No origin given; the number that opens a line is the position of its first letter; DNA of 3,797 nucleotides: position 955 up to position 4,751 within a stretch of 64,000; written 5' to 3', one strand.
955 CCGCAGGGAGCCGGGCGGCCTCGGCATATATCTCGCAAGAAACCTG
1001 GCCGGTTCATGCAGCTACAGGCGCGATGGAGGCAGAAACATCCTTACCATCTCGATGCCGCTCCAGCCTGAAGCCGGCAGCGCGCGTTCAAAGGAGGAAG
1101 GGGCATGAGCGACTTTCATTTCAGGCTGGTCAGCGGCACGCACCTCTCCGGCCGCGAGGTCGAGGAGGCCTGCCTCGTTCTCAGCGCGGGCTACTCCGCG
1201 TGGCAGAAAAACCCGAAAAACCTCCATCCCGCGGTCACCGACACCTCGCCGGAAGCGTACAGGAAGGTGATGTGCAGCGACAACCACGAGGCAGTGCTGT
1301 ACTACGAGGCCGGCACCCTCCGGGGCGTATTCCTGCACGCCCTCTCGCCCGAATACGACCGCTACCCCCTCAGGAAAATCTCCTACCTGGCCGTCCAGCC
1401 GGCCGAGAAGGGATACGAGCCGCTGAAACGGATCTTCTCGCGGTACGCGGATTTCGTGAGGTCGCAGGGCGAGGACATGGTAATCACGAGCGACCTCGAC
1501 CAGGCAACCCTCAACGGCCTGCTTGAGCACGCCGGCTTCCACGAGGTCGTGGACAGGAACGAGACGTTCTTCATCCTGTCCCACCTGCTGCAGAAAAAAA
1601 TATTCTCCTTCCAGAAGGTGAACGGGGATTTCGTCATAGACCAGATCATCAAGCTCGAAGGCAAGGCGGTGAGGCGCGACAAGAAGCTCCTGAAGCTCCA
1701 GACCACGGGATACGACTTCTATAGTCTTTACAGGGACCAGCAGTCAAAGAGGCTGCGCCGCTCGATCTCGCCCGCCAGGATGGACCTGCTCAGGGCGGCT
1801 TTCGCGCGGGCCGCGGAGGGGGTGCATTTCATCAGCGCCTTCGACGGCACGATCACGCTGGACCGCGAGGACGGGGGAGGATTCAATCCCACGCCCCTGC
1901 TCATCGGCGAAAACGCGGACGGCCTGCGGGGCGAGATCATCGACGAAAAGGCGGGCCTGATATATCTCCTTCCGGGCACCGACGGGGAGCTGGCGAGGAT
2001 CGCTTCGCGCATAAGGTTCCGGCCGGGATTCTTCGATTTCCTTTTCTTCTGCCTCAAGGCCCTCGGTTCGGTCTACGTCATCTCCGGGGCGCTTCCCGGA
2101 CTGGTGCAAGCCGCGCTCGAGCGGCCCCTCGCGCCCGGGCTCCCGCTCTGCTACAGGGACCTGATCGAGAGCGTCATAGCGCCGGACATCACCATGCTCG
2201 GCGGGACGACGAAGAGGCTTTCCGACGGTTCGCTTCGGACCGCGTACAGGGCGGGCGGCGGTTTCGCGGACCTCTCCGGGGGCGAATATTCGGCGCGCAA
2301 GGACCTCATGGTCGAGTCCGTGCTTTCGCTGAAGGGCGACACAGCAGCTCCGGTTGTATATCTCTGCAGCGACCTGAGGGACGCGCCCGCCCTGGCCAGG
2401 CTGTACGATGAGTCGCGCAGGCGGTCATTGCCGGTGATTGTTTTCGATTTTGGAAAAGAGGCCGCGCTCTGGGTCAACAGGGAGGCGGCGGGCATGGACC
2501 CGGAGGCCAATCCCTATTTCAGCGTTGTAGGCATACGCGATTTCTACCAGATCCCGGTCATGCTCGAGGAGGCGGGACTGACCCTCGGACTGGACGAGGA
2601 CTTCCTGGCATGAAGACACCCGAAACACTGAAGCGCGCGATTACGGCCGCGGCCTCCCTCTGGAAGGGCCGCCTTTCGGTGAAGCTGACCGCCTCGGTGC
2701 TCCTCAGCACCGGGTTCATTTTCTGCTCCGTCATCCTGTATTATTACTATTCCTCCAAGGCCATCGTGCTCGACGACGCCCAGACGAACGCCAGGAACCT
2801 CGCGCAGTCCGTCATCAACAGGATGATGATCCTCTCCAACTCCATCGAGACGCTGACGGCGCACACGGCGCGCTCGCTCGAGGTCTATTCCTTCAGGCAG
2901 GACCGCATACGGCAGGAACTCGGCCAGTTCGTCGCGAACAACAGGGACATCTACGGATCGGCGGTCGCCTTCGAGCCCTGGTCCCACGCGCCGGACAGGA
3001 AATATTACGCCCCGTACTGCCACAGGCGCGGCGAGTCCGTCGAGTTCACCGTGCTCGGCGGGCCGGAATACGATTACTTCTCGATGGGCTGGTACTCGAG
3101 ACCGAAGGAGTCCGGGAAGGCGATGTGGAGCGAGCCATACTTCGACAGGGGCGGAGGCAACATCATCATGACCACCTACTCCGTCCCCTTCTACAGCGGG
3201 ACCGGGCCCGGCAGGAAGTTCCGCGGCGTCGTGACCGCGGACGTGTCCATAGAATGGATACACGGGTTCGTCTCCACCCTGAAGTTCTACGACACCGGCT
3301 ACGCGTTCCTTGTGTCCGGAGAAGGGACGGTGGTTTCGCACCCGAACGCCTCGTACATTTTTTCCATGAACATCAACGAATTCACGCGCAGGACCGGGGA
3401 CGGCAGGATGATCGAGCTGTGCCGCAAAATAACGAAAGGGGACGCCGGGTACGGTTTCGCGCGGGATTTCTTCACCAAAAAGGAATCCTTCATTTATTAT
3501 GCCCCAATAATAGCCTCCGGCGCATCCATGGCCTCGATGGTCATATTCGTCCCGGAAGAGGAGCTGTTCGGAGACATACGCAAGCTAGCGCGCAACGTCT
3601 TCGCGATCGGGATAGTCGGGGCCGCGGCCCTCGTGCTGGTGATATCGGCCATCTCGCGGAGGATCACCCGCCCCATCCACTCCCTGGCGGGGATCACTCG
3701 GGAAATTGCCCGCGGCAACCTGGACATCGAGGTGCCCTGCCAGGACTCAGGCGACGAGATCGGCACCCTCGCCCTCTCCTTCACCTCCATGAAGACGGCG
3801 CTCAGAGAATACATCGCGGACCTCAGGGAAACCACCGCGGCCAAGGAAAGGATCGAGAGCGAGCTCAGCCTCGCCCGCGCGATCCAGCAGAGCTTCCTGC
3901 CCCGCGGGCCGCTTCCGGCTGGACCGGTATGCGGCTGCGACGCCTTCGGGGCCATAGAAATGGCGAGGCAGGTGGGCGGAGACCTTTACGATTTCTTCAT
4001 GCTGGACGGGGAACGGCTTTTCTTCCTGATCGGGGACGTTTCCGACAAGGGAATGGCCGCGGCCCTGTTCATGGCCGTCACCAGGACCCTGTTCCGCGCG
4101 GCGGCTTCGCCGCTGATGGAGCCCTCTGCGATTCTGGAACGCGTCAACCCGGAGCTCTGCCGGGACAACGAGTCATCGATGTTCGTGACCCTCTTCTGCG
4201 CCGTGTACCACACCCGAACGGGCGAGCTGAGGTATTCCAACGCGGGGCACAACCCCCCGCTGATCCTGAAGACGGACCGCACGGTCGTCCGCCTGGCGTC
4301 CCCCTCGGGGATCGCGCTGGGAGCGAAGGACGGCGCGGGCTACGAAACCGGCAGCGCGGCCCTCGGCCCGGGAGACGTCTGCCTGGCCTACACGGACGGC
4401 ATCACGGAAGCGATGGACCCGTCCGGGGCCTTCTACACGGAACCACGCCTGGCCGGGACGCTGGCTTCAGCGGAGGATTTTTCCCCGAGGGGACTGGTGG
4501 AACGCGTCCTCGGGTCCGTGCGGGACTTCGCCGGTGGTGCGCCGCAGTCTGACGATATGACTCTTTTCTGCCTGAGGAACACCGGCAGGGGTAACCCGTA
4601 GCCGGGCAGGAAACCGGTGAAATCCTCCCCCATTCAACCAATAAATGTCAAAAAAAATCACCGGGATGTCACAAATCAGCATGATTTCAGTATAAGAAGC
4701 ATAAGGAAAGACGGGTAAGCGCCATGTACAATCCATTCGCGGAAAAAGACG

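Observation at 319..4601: Partner-switching operon with an extra, unrecognised 502-aa component translationally coupled between the kinase and the sensor phosphatase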

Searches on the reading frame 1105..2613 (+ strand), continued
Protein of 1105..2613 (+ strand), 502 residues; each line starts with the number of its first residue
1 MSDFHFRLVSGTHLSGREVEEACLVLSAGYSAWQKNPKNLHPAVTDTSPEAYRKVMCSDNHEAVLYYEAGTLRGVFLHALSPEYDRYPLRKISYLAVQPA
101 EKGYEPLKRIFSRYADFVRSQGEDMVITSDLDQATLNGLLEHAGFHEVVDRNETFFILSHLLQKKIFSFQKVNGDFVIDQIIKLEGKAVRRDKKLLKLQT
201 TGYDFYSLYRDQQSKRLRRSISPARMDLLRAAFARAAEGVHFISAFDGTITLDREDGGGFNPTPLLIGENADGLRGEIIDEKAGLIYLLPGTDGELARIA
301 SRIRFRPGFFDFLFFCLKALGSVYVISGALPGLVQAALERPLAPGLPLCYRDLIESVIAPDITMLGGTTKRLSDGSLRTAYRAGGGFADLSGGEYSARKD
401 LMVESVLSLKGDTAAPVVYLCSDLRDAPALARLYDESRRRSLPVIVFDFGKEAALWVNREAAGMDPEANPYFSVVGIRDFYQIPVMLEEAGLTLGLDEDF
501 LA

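Call 72: find_homologous_proteins(query=A2, max_evalue=0.001)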
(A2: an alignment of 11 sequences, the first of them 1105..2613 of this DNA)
Query A2 (11 sequences) (502 aa, profile of the alignment): 38 proteins with E <= 0.001 among 8000 candidates.
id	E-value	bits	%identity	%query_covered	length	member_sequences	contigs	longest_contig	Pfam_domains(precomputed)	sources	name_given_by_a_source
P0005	3.2e-240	816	57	99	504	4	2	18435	-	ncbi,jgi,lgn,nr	ncbi:MAG: hypothetical protein FJZ89_01275 [Chloroflexi bacterium]|nr:hypothetical protein [Chlorofl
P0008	6.7e-238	808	57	99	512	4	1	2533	-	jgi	jgi:2-hydroxy-3-keto-5-methylthiopentenyl-1-phosphate phosphatase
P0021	6.0e-237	805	56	99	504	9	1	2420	-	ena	-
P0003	9.3e-237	805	59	99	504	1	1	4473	-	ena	-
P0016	3.9e-236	802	57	99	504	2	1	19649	-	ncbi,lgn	-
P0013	1.4e-234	797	57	99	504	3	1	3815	-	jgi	jgi:hypothetical protein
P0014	3.2e-233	793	57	99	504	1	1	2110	-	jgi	jgi:hypothetical protein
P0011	9.7e-232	788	57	99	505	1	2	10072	-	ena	-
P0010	1.0e-231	788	56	99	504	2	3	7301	-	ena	-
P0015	1.2e-231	788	56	99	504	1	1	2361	-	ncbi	-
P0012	1.9e-231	787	55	100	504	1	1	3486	-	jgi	-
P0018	1.9e-230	784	55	99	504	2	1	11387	-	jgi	-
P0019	2.4e-230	783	55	99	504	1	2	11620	-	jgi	-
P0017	4.3e-230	783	57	99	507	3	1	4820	-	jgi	jgi:hypothetical protein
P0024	1.3e-229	781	56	99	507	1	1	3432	-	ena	-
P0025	1.3e-229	781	55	99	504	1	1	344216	-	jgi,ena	-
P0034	4.3e-224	763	48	98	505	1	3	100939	-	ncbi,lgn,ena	-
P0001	8.0e-218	742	95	100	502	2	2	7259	-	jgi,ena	-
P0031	6.8e-212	722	52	99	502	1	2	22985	-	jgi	-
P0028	1.3e-209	715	54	98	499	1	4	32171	-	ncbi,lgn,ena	-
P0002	1.6e-203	695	59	100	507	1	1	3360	-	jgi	-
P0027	5.7e-202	690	56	99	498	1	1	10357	-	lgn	-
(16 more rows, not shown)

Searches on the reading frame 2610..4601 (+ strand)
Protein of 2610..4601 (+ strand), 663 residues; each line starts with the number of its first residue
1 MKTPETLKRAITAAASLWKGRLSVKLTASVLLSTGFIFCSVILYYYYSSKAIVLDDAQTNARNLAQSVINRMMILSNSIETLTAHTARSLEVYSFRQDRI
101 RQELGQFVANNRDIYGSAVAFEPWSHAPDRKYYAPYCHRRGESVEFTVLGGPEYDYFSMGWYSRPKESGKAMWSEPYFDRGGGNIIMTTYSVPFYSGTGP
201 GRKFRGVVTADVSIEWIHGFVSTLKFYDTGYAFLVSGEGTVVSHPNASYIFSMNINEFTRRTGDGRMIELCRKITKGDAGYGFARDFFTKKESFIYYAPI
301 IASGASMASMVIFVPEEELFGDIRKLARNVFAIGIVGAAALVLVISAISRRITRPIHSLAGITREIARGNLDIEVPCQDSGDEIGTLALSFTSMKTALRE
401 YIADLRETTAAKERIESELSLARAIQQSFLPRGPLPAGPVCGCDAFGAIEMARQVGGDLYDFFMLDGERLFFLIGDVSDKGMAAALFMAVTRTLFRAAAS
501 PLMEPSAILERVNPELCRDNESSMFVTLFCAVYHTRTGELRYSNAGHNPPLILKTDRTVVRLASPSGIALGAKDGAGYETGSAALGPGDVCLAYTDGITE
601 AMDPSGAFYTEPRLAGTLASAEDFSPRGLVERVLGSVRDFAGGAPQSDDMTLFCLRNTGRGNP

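Call 3: search_protein_families(library=pfam, proteins=[window:2610-4601:+], max_evalue=0.01)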
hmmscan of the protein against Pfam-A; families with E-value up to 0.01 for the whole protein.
window:2610-4601:+ (663 aa): 5 families
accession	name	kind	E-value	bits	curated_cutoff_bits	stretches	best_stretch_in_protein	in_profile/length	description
PF07228.17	SpoIIE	-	7.1e-53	179.9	25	1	467-656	2-190/192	Stage II sporulation protein E (SpoIIE)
PF22673.2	MCP-like_PDC_1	-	1.5e-29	103.1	27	1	104-218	5-112/113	Methyl-accepting chemotaxis protein-like, first PDC sensor domain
PF02743.24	dCache_1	-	8.2e-16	58.7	45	1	151-250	90-196/240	Cache domain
PF00672.30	HAMP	-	3.3e-14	53.4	25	1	348-400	2-53/53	HAMP domain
PF22572.2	GPR158_179_EC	-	0.0029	18.6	28.1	1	173-215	2-48/96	GPR158/179 extracellular domain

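Call 4: search_protein_families(library=ncbifam, proteins=[window:2610-4601:+], max_evalue=0.01)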
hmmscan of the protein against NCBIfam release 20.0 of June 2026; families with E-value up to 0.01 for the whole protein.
window:2610-4601:+ (663 aa): 19 families
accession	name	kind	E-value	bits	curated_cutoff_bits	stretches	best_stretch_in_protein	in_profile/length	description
NF038263.1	prot_phos_SiaA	equivalog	7.2e-15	54.5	700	1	339-656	321-656/658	biofilm regulation protein phosphatase SiaA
NF052458.1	PhdiestGepA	equivalog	2.4e-14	52.5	1200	1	153-407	162-423/840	phosphodiesterase GepA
NF033092.0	HK_WalK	equivalog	3.9e-11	42.2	725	1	289-416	137-261/594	cell wall metabolism sensor histidine kinase WalK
NF045505.1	RR_RssB_Pseudo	equivalog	9.8e-10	38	700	1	406-603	143-343/394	two-component system response regulator RssB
NF040691.1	MtrAB_MtrB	equivalog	7.7e-08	31.8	450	1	327-420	186-279/507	MtrAB system histidine kinase MtrB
NF053592.1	HK_near_YfiR_like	equivalog_domain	1.6e-06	27.8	194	1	291-395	115-218/223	sensor histidine kinase, YfiR-like protein-associated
NF045911.1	TCSHisKinNblS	equivalog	6e-06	24.9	1000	1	299-419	151-272/621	two-component system sensor histidine kinase NblS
NF047496.1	HK_LIC11548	equivalog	9.2e-06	24.7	750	1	345-406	291-352/589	LIC_11548 family sensor histidine kinase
NF041210.1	his_kin_PieS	equivalog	2.4e-05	23.5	850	1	287-405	127-243/474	two component system sensor histidine kinase PieS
TIGR03785.1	marine_sort_HK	equivalog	5.4e-05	21.7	612.2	1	325-406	407-486/703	proteobacterial dedicated sortase system histidine kinase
NF008184.0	PRK10935.1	equivalog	6.5e-05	21.7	553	1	332-412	155-236/565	nitrate/nitrite two-component system sensor histidine kinase NarQ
NF058645.1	MCPCtpMPsAe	equivalog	7.5e-05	21.7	900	1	320-413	197-291/558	methyl-accepting chemotaxis protein CtpM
TIGR02865.1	spore_II_E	equivalog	9.9e-05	20.6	490.8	1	454-653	565-759/764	stage II sporulation protein E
TIGR01386.1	cztS_silS_copS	subfamily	0.00048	19.2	292.55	1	323-396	159-232/457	heavy metal sensor histidine kinase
NF033090.1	HK_VanS_B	exception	0.00054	19.1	920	1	333-416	141-221/447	vancomycin resistance histidine kinase VanS-B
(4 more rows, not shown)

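Call 56: search_protein_families(library=padloc, proteins=[window:2610-4601:+], max_evalue=0.01)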
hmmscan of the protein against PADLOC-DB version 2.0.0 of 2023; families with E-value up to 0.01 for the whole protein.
window:2610-4601:+ (663 aa): 0 families
